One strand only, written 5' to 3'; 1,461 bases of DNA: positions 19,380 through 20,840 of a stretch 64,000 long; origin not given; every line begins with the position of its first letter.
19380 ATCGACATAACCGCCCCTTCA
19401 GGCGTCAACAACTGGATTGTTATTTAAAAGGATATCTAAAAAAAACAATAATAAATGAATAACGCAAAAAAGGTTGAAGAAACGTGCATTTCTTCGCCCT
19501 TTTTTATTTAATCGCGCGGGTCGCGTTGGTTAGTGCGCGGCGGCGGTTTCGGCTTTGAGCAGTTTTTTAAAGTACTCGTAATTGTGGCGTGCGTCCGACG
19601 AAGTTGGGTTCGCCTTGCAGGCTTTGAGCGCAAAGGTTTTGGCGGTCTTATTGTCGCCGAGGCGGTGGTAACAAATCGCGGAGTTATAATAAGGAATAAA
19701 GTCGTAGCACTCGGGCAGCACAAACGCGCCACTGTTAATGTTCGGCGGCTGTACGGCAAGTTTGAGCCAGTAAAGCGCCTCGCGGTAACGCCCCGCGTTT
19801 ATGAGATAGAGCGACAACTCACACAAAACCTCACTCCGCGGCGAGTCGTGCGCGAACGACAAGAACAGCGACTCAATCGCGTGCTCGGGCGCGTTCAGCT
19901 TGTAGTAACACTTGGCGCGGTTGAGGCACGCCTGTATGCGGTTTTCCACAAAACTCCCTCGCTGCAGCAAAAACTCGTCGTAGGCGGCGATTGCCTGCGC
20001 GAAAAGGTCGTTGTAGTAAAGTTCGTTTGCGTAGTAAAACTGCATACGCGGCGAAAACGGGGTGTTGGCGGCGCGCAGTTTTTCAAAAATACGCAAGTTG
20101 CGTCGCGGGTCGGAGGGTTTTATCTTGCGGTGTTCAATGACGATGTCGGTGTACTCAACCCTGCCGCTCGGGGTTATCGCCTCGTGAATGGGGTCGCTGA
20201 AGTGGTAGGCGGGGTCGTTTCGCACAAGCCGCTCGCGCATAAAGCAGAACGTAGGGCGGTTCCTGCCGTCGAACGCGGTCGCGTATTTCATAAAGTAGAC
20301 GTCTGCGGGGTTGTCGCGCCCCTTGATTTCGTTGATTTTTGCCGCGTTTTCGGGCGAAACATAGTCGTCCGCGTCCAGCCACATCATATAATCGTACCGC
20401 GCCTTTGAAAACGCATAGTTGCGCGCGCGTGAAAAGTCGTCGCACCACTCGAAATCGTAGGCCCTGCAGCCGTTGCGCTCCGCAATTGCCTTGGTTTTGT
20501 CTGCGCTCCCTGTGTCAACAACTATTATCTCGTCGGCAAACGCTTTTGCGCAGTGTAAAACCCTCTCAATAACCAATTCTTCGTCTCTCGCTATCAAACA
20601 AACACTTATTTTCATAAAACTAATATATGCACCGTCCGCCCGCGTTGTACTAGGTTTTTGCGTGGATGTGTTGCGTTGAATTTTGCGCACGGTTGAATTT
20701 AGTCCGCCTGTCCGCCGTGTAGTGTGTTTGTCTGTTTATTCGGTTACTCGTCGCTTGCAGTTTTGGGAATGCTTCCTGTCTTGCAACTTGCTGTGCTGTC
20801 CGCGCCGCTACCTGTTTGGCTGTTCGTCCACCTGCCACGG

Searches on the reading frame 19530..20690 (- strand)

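Call 14: search_protein_families(library=pfam, proteins=[window:19530-20690:-])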
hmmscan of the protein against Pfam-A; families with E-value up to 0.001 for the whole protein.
window:19530-20690:- (386 aa): 9 families
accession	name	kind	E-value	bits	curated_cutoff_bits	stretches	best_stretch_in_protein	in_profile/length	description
PF00535.33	Glycos_transf_2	-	3e-18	66.7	23.3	1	29-129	1-109/168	Glycosyl transferase family 2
PF10111.15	Glyco_tranf_2_2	-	1.7e-09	38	27.3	1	30-122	4-105/276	Glycosyltransferase like family 2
PF07719.23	TPR_2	-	1.6e-06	28.2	27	0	334-363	4-33/34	Tetratricopeptide repeat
PF13431.12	TPR_17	-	1.4e-05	25.4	24.4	0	354-371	2-19/34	Tetratricopeptide repeat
PF13704.12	Glyco_tranf_2_4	-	1.5e-05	25.9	27.5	1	35-115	1-88/98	Glycosyl transferase family 2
PF00515.34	TPR_1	-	8e-05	22.7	27.8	0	253-274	2-23/34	Tetratricopeptide repeat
PF13428.12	TPR_14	-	0.00038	21.3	23.5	0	338-371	8-41/44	Tetratricopeptide repeat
PF13432.12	TPR_16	-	0.00047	21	32.7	0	221-280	4-58/65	Tetratricopeptide repeat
PF13181.12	TPR_8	-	0.00077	19.9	25.7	0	334-363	4-33/34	Tetratricopeptide repeat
